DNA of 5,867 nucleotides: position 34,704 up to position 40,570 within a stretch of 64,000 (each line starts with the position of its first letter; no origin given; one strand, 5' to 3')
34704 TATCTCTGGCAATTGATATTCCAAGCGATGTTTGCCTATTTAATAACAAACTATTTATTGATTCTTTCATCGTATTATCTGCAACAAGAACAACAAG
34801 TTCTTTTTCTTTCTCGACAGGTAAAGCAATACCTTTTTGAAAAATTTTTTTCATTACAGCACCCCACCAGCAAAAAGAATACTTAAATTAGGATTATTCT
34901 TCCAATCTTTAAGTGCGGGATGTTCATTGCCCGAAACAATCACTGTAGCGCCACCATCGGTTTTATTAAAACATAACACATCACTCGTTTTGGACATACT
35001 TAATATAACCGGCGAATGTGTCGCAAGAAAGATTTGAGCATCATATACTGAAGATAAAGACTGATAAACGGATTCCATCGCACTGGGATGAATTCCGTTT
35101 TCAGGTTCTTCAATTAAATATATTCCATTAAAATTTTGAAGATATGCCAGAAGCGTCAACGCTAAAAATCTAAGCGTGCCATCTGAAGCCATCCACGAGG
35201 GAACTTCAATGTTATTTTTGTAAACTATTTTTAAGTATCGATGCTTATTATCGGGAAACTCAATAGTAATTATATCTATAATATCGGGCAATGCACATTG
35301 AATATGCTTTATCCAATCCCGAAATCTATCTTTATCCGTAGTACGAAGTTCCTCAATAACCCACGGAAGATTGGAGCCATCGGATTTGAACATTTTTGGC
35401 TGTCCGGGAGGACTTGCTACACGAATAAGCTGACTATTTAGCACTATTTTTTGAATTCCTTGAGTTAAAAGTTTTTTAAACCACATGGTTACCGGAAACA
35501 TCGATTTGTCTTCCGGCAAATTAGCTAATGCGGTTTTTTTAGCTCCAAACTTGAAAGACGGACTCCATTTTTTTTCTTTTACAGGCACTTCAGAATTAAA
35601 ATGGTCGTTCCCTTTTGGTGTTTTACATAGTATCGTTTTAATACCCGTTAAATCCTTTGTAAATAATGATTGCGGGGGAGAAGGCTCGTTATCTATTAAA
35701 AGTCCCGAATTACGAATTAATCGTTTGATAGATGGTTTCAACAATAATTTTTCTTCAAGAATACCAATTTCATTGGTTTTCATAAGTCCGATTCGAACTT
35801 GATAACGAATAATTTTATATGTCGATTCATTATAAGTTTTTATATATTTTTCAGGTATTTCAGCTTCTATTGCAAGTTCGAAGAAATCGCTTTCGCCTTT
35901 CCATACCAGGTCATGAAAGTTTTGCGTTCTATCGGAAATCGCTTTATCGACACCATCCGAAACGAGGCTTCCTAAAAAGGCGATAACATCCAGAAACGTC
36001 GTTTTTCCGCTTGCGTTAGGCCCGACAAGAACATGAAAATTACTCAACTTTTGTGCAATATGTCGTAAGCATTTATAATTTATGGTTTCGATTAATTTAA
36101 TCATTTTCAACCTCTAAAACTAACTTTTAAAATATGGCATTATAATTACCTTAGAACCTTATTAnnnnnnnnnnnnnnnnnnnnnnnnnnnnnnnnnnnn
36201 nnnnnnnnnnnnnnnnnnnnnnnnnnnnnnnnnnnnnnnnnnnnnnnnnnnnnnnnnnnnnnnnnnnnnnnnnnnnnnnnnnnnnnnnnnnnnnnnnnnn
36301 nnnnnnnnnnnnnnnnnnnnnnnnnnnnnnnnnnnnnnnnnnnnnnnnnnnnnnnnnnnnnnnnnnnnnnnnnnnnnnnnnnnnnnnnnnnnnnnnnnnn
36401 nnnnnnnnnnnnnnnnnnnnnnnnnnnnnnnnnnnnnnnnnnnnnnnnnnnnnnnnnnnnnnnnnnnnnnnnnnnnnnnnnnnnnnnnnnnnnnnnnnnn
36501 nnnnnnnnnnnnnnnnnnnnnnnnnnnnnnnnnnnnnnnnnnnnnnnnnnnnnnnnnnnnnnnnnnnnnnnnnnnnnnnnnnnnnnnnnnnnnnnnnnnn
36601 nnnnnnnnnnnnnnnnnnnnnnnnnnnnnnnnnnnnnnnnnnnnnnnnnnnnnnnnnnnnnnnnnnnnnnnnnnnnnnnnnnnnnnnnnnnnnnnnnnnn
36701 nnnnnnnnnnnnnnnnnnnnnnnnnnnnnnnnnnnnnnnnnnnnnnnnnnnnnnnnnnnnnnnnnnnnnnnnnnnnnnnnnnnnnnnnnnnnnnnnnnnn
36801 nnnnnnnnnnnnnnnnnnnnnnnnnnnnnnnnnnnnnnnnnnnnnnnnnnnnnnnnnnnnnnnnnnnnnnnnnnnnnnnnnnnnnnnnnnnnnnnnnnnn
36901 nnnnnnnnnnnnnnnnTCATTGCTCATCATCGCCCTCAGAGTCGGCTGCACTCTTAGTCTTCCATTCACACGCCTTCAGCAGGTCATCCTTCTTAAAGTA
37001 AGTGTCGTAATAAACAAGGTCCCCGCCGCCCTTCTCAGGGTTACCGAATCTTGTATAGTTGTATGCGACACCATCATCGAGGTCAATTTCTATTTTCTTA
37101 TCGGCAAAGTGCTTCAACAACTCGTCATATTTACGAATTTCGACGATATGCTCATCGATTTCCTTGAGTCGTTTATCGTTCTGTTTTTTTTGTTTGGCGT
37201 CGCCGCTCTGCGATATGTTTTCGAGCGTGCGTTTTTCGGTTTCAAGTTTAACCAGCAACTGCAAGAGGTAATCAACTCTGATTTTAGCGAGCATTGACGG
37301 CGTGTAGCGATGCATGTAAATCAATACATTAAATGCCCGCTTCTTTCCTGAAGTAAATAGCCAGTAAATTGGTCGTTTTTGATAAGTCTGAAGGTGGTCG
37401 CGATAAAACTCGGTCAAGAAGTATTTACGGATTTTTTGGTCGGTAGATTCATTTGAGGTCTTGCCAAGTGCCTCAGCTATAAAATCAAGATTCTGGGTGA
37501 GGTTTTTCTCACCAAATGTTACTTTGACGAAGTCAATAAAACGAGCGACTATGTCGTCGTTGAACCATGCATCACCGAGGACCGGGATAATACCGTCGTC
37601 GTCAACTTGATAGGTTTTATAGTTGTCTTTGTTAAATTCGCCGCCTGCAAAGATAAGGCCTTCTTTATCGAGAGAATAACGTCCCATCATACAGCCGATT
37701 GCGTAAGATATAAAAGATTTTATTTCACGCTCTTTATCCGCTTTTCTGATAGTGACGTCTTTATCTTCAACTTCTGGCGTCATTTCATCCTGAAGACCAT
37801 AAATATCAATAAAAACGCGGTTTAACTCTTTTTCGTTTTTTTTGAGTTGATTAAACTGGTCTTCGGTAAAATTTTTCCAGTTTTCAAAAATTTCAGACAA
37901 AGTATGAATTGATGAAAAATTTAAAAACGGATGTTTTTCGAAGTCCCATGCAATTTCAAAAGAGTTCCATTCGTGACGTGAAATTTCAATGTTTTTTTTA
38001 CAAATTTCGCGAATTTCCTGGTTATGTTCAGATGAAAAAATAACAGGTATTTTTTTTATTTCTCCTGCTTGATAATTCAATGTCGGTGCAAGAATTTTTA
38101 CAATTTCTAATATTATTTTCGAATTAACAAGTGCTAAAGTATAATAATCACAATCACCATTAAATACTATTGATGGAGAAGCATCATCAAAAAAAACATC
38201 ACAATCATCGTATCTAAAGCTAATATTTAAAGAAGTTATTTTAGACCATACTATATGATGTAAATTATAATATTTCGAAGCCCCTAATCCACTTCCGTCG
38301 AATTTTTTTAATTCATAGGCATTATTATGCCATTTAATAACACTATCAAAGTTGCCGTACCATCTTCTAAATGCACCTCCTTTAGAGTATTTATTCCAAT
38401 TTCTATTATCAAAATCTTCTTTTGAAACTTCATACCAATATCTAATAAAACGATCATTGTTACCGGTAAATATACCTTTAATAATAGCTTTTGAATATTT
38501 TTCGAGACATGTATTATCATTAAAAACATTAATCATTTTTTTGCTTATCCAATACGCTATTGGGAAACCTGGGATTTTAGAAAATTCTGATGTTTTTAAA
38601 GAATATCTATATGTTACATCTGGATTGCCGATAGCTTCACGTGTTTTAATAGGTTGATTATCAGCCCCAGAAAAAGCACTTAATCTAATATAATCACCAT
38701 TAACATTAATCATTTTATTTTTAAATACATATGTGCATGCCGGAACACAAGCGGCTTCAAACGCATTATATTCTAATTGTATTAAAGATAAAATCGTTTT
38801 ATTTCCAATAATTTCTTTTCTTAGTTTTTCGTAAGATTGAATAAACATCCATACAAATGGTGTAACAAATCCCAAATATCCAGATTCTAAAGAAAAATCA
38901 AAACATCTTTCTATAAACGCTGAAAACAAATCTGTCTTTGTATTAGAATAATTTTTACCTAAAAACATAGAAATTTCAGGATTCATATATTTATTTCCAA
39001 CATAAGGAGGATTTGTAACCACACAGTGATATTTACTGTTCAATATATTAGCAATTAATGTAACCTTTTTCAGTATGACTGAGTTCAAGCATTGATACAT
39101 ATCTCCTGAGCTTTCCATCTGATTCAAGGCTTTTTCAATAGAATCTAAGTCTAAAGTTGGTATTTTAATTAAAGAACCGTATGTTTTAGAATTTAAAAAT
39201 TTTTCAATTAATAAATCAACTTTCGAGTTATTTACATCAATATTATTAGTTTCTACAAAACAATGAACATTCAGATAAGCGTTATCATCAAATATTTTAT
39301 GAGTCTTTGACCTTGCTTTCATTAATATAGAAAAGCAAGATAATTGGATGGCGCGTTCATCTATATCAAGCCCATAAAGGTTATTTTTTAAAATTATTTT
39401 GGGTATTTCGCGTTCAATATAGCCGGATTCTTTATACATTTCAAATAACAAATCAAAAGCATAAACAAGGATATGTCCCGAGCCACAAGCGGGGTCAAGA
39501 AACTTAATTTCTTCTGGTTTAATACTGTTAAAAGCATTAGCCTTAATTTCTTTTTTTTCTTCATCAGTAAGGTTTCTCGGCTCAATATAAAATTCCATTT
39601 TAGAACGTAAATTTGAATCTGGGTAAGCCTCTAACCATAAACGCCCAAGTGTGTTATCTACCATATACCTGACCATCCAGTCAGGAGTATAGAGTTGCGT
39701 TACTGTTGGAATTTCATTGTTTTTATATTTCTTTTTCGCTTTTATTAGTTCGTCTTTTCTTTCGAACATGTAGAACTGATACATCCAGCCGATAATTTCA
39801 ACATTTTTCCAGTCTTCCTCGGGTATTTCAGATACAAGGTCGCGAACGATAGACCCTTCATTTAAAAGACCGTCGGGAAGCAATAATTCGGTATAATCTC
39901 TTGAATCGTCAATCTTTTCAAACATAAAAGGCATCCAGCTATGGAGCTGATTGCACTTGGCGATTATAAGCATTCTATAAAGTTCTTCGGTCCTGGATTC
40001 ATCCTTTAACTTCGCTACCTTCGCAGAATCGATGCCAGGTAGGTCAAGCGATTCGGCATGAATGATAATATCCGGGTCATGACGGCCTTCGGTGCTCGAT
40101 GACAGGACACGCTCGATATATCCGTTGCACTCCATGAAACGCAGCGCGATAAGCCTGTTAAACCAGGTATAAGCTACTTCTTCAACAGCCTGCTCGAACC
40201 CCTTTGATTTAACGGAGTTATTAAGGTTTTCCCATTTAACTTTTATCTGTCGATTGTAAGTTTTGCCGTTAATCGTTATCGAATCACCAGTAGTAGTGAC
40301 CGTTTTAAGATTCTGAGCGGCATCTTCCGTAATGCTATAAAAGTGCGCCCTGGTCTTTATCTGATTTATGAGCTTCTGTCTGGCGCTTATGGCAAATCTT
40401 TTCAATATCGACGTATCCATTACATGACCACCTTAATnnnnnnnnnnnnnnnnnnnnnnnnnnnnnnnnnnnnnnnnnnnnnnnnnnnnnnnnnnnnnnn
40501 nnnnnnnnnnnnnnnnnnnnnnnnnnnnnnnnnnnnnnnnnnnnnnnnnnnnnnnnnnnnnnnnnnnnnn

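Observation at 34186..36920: Three-gene insertion between pglX and pglZ inside a type 1 BREX operon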

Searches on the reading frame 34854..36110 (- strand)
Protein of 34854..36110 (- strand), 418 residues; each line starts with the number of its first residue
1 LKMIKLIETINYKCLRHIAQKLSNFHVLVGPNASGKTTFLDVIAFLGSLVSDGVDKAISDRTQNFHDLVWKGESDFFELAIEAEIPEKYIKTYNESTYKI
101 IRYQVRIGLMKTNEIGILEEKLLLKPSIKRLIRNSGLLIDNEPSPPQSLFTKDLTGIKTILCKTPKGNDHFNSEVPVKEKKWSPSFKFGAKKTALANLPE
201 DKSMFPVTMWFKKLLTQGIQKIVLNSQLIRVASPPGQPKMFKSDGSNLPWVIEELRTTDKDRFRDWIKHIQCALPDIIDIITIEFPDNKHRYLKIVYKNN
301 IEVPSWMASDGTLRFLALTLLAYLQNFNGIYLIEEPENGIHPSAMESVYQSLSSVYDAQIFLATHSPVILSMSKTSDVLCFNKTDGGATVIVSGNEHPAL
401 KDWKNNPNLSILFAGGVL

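Call 5: search_protein_families(library=pfam, proteins=[window:34854-36110:-], max_evalue=0.01)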
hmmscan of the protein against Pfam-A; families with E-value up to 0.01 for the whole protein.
window:34854-36110:- (418 aa): 7 families
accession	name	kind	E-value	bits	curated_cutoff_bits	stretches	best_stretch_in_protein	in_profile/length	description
PF13304.12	AAA_21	-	7e-32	112.1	27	1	25-371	1-304/304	AAA domain, putative AbiEii toxin, Type IV TA system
PF13175.12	AAA_15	-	4.3e-19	69.8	32.1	1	3-369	1-373/374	AAA ATPase domain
PF02463.25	SMC_N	-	4.9e-08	33.1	40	1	4-373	2-205/220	RecF/RecN/SMC N terminal domain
PF11398.14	DUF2813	-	0.0012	18.7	21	0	329-378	285-333/372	Protein of unknown function (DUF2813)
PF13555.12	AAA_29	-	0.0016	18.6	27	1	6-45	6-44/61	P-loop containing region of AAA domain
PF13476.12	AAA_23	-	0.0065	17.6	27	0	25-46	21-42/201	AAA domain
PF13573.12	SprB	-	0.0065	16.5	28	0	374-395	3-24/37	SprB repeat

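Call 6: search_protein_families(library=padloc, proteins=[window:34854-36110:-], max_evalue=0.01)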
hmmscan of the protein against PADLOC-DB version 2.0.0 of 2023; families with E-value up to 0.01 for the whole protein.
window:34854-36110:- (418 aa): 129 families (the best 25 are shown)
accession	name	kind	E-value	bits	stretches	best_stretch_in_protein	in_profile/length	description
PDLC04182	HEC-01A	-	2.4e-42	143.4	1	1-401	1-382/406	-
PDLC04184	HEC-01A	-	1.5e-39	134.3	1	3-372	1-393/464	-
PDLC04135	mad3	-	9.7e-36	122.1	1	3-418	1-374/374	mads_3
PDLC02980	AriA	-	1.8e-34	118.1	1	25-371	1-304/304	-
PDLC04178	HEC-01A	-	9e-33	111.9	1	4-393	9-355/399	-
PDLC04175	HEC-01A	-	1.8e-30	104.2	2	237-413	176-353/363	-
PDLC04179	HEC-01A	-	6.9e-30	102.5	2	239-390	271-425/459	-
PDLC04176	HEC-01A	-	4.7e-29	99.9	1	4-390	3-341/371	-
PDLC04183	HEC-01A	-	1.9e-27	94.3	2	238-392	214-370/402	-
PDLC04541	PDC-M25A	-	4e-27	93.3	2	210-371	155-311/380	-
PDLC04177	HEC-01A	-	7e-27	92.4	2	239-416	211-386/393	-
PDLC04144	HEC-01B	-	3.8e-25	86.8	2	239-398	208-368/395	-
PDLC04391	PDC-M07A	-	6.9e-24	82.6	1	3-375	1-354/412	-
PDLC04180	HEC-01A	-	1.7e-23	81.5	2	252-396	192-349/382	-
PDLC02335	AbiLi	-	1.8e-23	81.1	1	11-397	57-265/326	AbiLi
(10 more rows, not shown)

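Call 7: search_protein_families(library=ncbifam, proteins=[window:34854-36110:-], max_evalue=0.1)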
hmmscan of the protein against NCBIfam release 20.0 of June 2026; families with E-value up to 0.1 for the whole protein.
window:34854-36110:- (418 aa): 18 families
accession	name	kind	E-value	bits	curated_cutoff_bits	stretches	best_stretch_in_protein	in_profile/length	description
NF047739.1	antiphage_MADS3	equivalog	6.8e-150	499.9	420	1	3-418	1-427/427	methylation-associated defense system AAA family ATPase MAD3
NF041760.1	PtuA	equivalog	8.4e-10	38.2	500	2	327-391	376-441/524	retron Ec78 anti-phage system effector ATPase PtuA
NF038234.1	retron_eff_Eco8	equivalog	3.2e-07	29.4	250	2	330-370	275-325/679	retron Eco8 family effector endonuclease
TIGR00611.2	recf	equivalog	6.8e-07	28.8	172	1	5-51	2-49/339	DNA replication/repair protein RecF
TIGR04435.1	restrict_AAA_1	hypoth_equivalog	1e-06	27.8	300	1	308-389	398-489/568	restriction system-associated AAA family ATPase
NF040873.1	AztA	equivalog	0.00037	20.1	220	1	21-44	14-39/191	zinc ABC transporter ATP-binding protein AztA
TIGR03411.1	urea_trans_UrtD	equivalog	0.00072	19.3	304.1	1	23-44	28-49/242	urea ABC transporter ATP-binding protein UrtD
NF000355.4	ribo_prot_ABC_F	equivalog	0.0033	16.4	380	0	27-44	343-360/499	ribosomal protection-like ABC-F family protein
NF007090.0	PRK09544.1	equivalog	0.0052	16.3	306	0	324-384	135-197/251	zinc ABC transporter ATP-binding protein ZnuC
TIGR02169.1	SMC_prok_A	equivalog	0.012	13.3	729.4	1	4-72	2-67/1165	chromosome segregation protein SMC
TIGR01189.1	ccmA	equivalog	0.02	14.6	131.6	0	25-55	28-58/198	heme ABC exporter ATP-binding protein CcmA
NF041774.1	tung_ATPbind_TupC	equivalog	0.022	13.7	400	1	23-59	26-62/319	tungstate ABC transporter ATP-binding protein TupC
TIGR03740.1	galliderm_ABC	subfamily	0.026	14.2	309.75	0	23-46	26-49/223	lantibiotic protection ABC transporter ATP-binding subunit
NF010061.0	PRK13538.1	equivalog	0.045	13.2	195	0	27-70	35-82/211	cytochrome c biogenesis heme-transporting ATPase CcmA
NF007601.2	PRK10247.1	equivalog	0.068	12.6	292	0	21-46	23-50/204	iron efflux ABC transporter ATP-binding subunit FetA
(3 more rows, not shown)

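Call 78: search_protein_families(library=phrogs, proteins=[window:34854-36110:-], max_evalue=0.01)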
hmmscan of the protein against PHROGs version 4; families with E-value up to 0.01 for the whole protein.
window:34854-36110:- (418 aa): 8 families
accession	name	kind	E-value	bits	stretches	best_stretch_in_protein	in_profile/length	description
phrog_4747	-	unknown function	1.8e-26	94.3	2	310-389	308-399/610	-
phrog_8323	-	unknown function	2.9e-13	50.2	2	324-390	318-385/623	-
phrog_5836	-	unknown function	6.4e-12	45.3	1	21-401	46-382/1071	-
phrog_3940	-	unknown function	7.3e-12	45.9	2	328-375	254-304/537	-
phrog_9802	-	unknown function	1.2e-08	35.5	1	322-385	279-343/438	-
phrog_7507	-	unknown function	2.3e-07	31.5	1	309-374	387-454/483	-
phrog_8066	-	unknown function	6.9e-06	26.2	1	319-378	375-437/522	-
phrog_21420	-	unknown function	0.0061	16.1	1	3-115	1-118/654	-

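Call 87: list_cluster_members(proteins=[P0001, P0121, window:34854-36104:-])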
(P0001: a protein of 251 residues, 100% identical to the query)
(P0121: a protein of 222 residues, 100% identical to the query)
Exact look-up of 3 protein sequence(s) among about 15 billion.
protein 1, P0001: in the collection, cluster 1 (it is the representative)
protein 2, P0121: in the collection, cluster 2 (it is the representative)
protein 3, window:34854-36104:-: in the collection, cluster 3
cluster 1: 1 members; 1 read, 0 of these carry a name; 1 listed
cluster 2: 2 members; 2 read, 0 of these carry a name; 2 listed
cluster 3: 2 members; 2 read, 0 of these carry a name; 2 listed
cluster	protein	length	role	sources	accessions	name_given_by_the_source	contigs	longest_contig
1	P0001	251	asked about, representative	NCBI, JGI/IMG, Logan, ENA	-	-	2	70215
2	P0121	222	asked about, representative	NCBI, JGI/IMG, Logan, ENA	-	-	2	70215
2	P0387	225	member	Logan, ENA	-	-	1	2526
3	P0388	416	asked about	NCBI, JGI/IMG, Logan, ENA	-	-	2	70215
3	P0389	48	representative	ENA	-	-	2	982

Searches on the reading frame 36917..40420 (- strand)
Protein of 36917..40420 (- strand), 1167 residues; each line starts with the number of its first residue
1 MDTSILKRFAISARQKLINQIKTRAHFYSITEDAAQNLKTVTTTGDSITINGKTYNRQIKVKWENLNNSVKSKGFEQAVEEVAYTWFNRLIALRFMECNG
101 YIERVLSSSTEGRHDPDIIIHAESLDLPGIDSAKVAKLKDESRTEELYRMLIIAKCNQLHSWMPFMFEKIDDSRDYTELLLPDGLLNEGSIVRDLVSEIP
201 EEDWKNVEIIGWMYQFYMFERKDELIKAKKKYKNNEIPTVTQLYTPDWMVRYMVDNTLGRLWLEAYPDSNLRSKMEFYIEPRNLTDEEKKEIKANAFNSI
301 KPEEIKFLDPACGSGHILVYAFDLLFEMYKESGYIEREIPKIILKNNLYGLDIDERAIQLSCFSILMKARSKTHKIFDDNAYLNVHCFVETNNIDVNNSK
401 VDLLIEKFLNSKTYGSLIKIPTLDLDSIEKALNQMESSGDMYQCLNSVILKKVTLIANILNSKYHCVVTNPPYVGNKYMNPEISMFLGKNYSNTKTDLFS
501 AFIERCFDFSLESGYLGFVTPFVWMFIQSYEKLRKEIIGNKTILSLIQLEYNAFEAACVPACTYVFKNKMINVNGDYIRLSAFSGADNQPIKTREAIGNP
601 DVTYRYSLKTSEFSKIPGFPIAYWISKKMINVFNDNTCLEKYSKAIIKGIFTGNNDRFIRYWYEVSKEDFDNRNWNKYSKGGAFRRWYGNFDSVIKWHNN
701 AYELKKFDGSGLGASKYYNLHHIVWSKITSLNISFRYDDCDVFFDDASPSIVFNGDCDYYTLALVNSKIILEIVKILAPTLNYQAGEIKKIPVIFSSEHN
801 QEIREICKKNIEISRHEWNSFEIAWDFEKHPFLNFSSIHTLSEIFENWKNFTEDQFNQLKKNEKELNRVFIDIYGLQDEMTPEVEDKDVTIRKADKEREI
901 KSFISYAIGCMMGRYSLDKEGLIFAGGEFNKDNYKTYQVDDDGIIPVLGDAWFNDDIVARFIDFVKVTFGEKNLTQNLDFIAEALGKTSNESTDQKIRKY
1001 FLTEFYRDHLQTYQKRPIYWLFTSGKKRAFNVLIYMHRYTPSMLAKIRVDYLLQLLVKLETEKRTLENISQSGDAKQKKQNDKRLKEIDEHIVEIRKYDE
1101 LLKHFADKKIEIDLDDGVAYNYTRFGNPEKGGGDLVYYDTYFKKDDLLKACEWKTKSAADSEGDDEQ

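Call 5: search_protein_families(library=pfam, proteins=[window:36917-40420:-], max_evalue=0.01)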
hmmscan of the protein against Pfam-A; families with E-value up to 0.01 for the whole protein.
window:36917-40420:- (1167 aa): 6 families
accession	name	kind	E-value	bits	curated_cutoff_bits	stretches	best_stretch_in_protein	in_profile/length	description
PF07669.17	Eco57I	-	3.8e-27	95.9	25.3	1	346-554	1-171/171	Eco57I restriction-modification methylase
PF02384.22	N6_Mtase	-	1e-11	45.2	20.4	1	411-569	78-233/311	N-6 DNA Methylase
PF20473.4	MmeI_Mtase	-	4.4e-08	33.1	27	1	303-510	19-187/259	MmeI, DNA-methyltransferase domain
PF12950.13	TaqI_C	-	0.00029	21.5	26.5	1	696-793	15-118/118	TaqI-like C-terminal specificity domain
PF01170.24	UPF0020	-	0.0045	17.2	22.3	0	305-360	30-91/197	RMKL-like, methyltransferase domain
PF13847.12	Methyltransf_31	-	0.0087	16.2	27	0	304-407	4-81/145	Methyltransferase domain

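Call 6: search_protein_families(library=padloc, proteins=[window:36917-40420:-], max_evalue=0.01)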
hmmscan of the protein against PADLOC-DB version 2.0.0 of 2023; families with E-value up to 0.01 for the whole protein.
window:36917-40420:- (1167 aa): 40 families (the best 25 are shown)
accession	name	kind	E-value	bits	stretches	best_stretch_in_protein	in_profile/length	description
PDLC02521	PglX|PglXI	-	0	1408.9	1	1-1127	1-1165/1174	PglX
PDLC03600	REase_MTase_IIG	-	0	1234.6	2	396-1127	426-1189/1205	Type IIG restriction enzyme-methyltransferase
PDLC02641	DrmMI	-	9.6e-272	902.7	1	1-1127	1-1155/1161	DrmMI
PDLC02525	PglX|PglXI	-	7.7e-184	610.7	1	1-593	1-590/607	PglX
PDLC02516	PglX|PglXI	-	5.6e-176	584.7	1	576-1129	3-581/593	PglX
PDLC02522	PglX|PglXI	-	1.2e-168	561.2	3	455-838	595-982/1218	PglX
PDLC02517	PglX|PglXI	-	4.7e-159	529.1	1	456-1127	7-688/707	PglX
PDLC02524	PglX|PglXI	-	1.9e-147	490.8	1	198-842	4-689/722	PglX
PDLC02527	PglX|PglXI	-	3.2e-95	318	3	458-1119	551-1226/1332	PglX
PDLC02518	PglX|PglXI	-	6.5e-84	280.6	3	64-374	70-379/1412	PglX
PDLC02523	PglX|PglXI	-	3.2e-79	265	4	427-807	524-917/1428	PglX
PDLC02519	PglX|PglXI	-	5.8e-72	240.8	3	437-881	459-923/1241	PglX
PDLC02528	PglX|PglXI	-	9.2e-71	236.9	2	192-711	162-707/1125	PglX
PDLC02531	PglX|PglXI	-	2e-62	209.4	2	936-1127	155-346/359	PglX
PDLC02539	PglX|PglXI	-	5.7e-49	165.1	2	505-885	2-397/706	PglX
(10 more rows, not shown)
